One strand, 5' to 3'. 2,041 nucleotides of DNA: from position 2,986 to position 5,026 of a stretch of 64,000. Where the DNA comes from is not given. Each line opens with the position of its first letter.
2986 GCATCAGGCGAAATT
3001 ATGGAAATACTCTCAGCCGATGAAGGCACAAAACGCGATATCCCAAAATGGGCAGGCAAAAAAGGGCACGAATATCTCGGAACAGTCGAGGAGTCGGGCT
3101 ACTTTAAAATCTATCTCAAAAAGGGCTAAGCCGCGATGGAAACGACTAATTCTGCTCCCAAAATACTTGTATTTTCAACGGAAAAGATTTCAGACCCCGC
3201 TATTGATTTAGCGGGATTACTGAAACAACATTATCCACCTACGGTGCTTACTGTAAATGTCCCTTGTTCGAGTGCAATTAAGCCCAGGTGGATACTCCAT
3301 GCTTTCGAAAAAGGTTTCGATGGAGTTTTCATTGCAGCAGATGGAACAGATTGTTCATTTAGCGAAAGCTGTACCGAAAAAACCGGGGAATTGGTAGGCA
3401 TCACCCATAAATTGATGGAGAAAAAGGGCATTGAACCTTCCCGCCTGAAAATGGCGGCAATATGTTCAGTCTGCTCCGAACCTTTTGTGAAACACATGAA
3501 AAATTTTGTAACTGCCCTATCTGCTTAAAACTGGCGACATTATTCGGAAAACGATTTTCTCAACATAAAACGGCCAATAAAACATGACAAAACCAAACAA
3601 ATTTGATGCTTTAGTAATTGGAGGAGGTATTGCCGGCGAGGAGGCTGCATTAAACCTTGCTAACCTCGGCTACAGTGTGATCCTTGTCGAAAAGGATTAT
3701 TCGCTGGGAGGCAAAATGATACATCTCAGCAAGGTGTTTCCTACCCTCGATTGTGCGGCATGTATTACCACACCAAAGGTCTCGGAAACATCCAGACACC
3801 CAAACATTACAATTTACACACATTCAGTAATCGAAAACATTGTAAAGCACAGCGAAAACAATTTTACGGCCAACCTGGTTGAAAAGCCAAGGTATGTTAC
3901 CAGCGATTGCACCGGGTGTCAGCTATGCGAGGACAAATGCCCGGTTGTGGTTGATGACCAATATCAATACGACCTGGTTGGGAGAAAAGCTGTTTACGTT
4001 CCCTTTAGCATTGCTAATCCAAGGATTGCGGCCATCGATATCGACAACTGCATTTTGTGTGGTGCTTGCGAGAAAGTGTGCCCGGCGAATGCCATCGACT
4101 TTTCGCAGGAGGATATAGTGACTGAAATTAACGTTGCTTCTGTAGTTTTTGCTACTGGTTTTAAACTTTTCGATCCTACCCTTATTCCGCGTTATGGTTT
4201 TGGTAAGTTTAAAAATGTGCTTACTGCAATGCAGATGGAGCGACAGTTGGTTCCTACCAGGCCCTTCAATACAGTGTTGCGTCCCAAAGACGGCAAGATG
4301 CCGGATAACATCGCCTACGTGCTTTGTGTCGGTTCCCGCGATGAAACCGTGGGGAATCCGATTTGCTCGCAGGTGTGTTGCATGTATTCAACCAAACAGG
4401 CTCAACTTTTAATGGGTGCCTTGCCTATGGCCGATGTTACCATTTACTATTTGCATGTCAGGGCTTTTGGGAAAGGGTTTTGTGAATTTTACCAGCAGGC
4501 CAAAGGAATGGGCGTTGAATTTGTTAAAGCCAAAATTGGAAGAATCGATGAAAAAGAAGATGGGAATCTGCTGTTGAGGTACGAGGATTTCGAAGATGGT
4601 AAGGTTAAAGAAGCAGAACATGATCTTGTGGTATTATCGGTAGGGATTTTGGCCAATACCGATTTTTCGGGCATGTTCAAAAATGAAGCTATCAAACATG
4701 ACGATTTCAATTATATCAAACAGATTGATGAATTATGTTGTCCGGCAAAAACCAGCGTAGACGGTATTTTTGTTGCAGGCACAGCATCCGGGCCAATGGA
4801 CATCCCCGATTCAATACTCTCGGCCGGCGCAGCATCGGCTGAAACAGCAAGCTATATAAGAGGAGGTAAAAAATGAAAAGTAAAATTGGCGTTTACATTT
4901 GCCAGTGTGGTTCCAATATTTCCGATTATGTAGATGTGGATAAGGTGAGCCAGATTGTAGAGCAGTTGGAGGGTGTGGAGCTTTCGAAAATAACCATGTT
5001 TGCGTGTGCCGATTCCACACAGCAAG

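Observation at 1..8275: Sulfur-relay module joined to a Qmo/Hdr-like quinone-linked flavin-FeS complex in a Bacteroidota background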

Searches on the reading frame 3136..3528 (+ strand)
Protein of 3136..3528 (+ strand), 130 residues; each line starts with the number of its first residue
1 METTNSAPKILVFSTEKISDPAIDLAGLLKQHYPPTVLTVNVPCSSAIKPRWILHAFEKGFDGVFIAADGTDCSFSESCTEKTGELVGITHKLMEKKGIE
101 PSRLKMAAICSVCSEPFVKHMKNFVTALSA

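Call 3: search_protein_families(library=pfam, proteins=[window:3136-3528:+], max_evalue=0.01)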
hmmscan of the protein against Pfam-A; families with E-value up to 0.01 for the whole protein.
window:3136-3528:+ (130 aa): 1 family
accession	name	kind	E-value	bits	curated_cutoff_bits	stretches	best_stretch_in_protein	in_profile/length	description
PF02662.21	FlpD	-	6.5e-28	97.7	22.3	1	10-128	1-119/123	Methyl-viologen-reducing hydrogenase, delta subunit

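Call 4: search_protein_families(library=ncbifam, proteins=[window:3136-3528:+], max_evalue=0.01)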
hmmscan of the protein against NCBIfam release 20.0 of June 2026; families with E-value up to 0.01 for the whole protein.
window:3136-3528:+ (130 aa): 4 families
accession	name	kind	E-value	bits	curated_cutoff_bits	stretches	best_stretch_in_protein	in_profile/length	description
NF040770.1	hetero_SS_HdrA2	exception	9.4e-19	67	1100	1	2-128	642-768/777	CoB-CoM heterodisulfide reductase HdrA2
NF045873.1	F420_non_VhuD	exception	2e-14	53.8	215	1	8-125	2-119/132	F420-non-reducing hydrogenase iron-sulfur subunit VhuD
NF041891.1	hdrA_Methbact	equivalog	8e-09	34.3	1300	1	8-125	644-755/762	ferredoxin:CoB-CoM heterodisulfide reductase subunit HdrA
NF041778.1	hetero_SS_HdrA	equivalog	6.9e-05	20.9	1400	1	5-78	651-724/771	ferredoxin:CoB-CoM heterodisulfide reductase subunit HdrA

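Call 39: search_solved_structures(query=window:3136-3528:+, max_evalue=0.01, show_alignments=3)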
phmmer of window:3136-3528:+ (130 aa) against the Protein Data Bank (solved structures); distinct sequences matched with E-value up to 0.01: 6.
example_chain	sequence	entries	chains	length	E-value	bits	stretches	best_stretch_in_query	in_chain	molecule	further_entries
5odc_D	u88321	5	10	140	1.3e-14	57.5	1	7-128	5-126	Methyl-viologen reducing hydrogenase subunit D | Methyl-viologen reducing hydrogenase, subunit D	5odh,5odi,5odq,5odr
9sfi_K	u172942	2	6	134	1.2e-11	47.9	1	8-123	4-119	F420-non-reducing hydrogenase subunit delta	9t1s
8rvu_F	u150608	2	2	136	1.6e-10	44.3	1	7-125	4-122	Methyl viologen-reducing hydrogenase, subunit D-related protein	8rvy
8rvv_F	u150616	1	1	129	1.8e-10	44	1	8-125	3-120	Methyl viologen-reducing hydrogenase, subunit D-related protein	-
9sw2_D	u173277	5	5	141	1.1e-09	41.5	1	9-126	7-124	F420-non-reducing hydrogenase iron-sulfur subunit D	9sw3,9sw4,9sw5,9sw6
7bkb_F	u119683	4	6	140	8.6e-09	38.6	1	8-110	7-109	F420-non-reducing hydrogenase subunit D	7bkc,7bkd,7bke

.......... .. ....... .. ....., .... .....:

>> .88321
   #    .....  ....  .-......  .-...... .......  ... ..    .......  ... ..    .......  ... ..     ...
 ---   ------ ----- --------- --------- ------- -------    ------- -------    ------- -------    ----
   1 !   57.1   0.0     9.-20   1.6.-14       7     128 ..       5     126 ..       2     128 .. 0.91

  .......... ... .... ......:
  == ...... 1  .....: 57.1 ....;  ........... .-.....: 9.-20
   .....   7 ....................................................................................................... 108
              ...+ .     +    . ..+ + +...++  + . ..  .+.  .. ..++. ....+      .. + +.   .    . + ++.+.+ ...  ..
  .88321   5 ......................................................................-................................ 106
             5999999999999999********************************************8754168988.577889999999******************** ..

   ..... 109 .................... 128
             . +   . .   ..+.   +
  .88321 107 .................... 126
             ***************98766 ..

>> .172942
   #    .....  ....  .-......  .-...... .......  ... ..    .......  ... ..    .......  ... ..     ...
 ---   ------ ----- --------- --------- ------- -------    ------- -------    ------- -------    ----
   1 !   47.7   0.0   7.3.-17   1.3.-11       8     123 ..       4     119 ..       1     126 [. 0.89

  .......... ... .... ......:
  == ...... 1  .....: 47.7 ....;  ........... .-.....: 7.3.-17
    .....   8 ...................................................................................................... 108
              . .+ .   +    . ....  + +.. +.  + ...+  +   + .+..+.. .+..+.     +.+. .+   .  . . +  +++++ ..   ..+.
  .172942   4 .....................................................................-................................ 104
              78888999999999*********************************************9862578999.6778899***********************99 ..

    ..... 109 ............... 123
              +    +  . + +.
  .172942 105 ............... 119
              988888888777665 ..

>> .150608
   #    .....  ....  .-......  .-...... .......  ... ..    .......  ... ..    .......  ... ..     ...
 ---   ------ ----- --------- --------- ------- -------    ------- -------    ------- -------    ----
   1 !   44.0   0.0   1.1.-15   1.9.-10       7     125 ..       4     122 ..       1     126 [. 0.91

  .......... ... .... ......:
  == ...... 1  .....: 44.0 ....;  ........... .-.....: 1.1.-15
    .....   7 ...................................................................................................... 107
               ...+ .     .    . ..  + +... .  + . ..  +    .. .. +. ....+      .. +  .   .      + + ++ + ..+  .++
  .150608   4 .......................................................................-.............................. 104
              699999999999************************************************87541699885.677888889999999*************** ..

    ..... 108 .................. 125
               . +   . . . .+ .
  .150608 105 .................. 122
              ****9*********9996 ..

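Call 58: search_protein_representatives(protein=window:3136-3528:+)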
Query: 130 residues. Proteins with E-value up to 0.001 (for the whole library): 774; up to 1e-10: 74; up to 1e-30: 6. The best 150 are listed.
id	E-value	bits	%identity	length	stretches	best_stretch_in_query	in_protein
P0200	1.2e-41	157.7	59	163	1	3-128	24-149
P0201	3.3e-40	153.1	60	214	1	7-128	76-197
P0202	4.1e-37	143.1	52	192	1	5-128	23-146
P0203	4.4e-37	143.0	52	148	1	7-130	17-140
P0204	1.0e-35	138.6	52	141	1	5-128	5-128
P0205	1.3e-33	131.8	71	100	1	6-87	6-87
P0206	2.5e-30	121.2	49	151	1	7-124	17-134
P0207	4.4e-30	120.4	49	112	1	32-129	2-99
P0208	8.1e-30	119.5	58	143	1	7-103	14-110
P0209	4.6e-28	113.8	57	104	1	6-89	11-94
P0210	4.8e-27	110.5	62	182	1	7-87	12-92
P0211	9.0e-27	109.7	52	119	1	7-106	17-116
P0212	1.8e-26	108.7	57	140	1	3-94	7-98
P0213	2.0e-26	108.6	67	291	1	5-76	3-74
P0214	2.0e-25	105.4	42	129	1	7-125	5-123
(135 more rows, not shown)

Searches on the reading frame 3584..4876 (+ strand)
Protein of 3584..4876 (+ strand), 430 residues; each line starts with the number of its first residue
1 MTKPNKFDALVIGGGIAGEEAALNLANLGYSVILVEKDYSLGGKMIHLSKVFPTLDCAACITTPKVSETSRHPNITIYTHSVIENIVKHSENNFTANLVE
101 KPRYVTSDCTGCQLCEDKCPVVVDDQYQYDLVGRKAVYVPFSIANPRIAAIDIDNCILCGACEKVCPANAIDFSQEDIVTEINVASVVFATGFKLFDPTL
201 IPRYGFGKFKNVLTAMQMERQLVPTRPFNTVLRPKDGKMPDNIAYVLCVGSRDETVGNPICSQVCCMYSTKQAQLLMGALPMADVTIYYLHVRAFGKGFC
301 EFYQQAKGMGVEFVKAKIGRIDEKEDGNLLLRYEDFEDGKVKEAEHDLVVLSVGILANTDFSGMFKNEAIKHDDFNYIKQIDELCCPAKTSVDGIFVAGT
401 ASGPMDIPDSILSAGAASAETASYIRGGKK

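Call 3: search_protein_families(library=pfam, proteins=[window:3584-4876:+], max_evalue=0.01)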
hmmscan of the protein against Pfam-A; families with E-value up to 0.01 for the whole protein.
window:3584-4876:+ (430 aa): 20 families
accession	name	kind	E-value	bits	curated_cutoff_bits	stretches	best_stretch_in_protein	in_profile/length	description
PF07992.20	Pyr_redox_2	-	4.7e-16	59.5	26.1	1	8-405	2-282/291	Pyridine nucleotide-disulphide oxidoreductase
PF12838.12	Fer4_7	-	5.5e-08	33.6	27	1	155-177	1-23/52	4Fe-4S dicluster domain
PF00037.32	Fer4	-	5.7e-08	32.7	21.1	2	151-172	3-24/24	4Fe-4S binding domain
PF13183.11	Fer4_8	-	1.3e-07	32.5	27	1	107-169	3-67/68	4Fe-4S dicluster domain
PF12831.13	FAD_oxidored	-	5.4e-07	29.7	27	1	8-45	1-38/416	FAD dependent oxidoreductase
PF13187.11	Fer4_9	-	7e-07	29.6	27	1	108-171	1-52/52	4Fe-4S dicluster domain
PF13534.11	Fer4_17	-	7.9e-07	30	22.2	1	109-169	2-59/61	4Fe-4S dicluster domain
PF01266.30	DAO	-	9.3e-07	29.1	27.9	1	8-42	1-35/353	FAD dependent oxidoreductase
PF12837.12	Fer4_6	-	1.9e-06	28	25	1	148-171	1-24/24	4Fe-4S binding domain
PF00890.30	FAD_binding_2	-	1.9e-06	27.8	20.4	1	8-45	1-37/414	FAD binding domain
PF13237.11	Fer4_10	-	4e-06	27.1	25.5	2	151-182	4-37/53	4Fe-4S dicluster domain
PF12797.12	Fer4_2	-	5.2e-06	26.5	24.5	1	150-168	4-22/22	4Fe-4S binding domain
PF01134.28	GIDA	-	5.2e-06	26.2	22.1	1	9-42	2-29/391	Glucose inhibited division protein A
PF00070.33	Pyr_redox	-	0.00024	22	22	1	9-38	2-31/82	Pyridine nucleotide-disulphide oxidoreductase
PF13450.12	NAD_binding_8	-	0.00029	21.5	21.9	1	11-45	1-35/68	NAD(P)-binding Rossmann-like domain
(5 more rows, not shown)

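Call 4: search_protein_families(library=ncbifam, proteins=[window:3584-4876:+], max_evalue=0.01)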
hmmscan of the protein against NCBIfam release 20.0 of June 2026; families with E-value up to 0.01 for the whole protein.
window:3584-4876:+ (430 aa): 119 families (the best 25 are shown)
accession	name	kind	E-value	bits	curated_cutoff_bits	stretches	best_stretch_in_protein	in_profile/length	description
NF040770.1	hetero_SS_HdrA2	exception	4.8e-135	451.6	1100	1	8-428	141-563/777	CoB-CoM heterodisulfide reductase HdrA2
NF041778.1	hetero_SS_HdrA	equivalog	7.9e-106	354.6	1400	1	8-428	144-573/771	ferredoxin:CoB-CoM heterodisulfide reductase subunit HdrA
NF041891.1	hdrA_Methbact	equivalog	9.1e-94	315.1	1300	1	8-428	135-559/762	ferredoxin:CoB-CoM heterodisulfide reductase subunit HdrA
TIGR01350.1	lipoamide_DH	equivalog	6.5e-10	38.3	408.8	1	7-44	2-38/461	dihydrolipoyl dehydrogenase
NF038196.1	ferrodoxin_EFR1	subfamily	4.4e-09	36.7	75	2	152-179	183-209/242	EFR1 family ferrodoxin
NF009410.0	PRK12771.1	subfamily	6.9e-09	34.8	516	1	10-46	142-178/566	NAD(P)-binding protein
NF003585.0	PRK05249.1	equivalog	1.2e-08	34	465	1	3-50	3-50/464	Si-specific NAD(P)(+) transhydrogenase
NF006076.0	PRK08222.1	equivalog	2.7e-08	33.9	270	1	99-218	30-136/181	hydrogenase 4 subunit H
TIGR01292.1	TRX_reduct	equivalog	3.2e-08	32.8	343.45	1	331-400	212-273/300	thioredoxin-disulfide reductase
NF009053.0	PRK12387.1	subfamily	9.3e-08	32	204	1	96-177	27-96/180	formate hydrogenlyase complex iron-sulfur subunit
TIGR01971.1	NuoI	subfamily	1e-07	31.6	113.05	1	105-176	40-103/121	NADH-quinone oxidoreductase, chain I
NF042909.1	FMH_DH_FwdF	exception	1.2e-07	31.2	375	1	104-177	12-78/336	tungsten-dependent formylmethanofuran dehydrogenase subunit FwdF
NF006221.0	PRK08348.1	subfamily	2.6e-07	30.4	124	1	102-179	39-100/136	NADH-plastoquinone oxidoreductase subunit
NF004537.0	PRK05888.1-3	equivalog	9.2e-07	28.6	163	1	108-189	69-148/204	NADH-quinone oxidoreductase subunit NuoI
NF005691.0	PRK07494.1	equivalog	2.5e-06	26.3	459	1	2-39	4-41/404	UbiH/UbiF family hydroxylase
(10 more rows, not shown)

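Call 27: search_solved_structures(query=window:3584-4876:+, max_evalue=1e-10)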
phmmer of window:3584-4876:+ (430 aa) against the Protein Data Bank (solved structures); distinct sequences matched with E-value up to 1e-10: 9.
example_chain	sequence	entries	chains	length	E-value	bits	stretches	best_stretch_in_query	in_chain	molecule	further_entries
9sfi_A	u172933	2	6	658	4.7e-108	364.7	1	9-421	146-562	CoB--CoM heterodisulfide reductase iron-sulfur subunit A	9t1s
5odc_A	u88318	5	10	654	8.5e-108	363.9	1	9-422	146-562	Heterodisulfide reductase, subunit A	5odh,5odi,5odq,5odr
8rvv_A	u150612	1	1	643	5.9e-105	354.5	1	8-422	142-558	H(2):CoB-CoM heterodisulfide,ferredoxin reductase subunit A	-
8rvu_a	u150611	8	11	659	6.3e-105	354.4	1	8-422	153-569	H(2):CoB-CoM heterodisulfide,ferredoxin reductase subunit A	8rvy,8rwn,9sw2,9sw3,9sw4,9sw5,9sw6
7bkb_A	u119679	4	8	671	6.5e-87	295.1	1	5-421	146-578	CoB--CoM heterodisulfide reductase iron-sulfur subunit A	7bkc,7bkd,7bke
6tjr_A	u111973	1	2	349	6.9e-42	146.7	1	180-423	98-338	Fumarate reductase/succinate dehydrogenase flavoprotein domain protein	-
5t5i_F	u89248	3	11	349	4.6e-14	55.1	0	150-176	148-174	Tungsten formylmethanofuran dehydrogenase subunit fwdF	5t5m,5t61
9sw6_H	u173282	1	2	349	1.4e-13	53.5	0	150-175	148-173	Tungsten formylmethanofuran dehydrogenase, subunit F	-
9sfi_T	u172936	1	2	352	2.4e-12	49.4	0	150-172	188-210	4Fe-4S ferredoxin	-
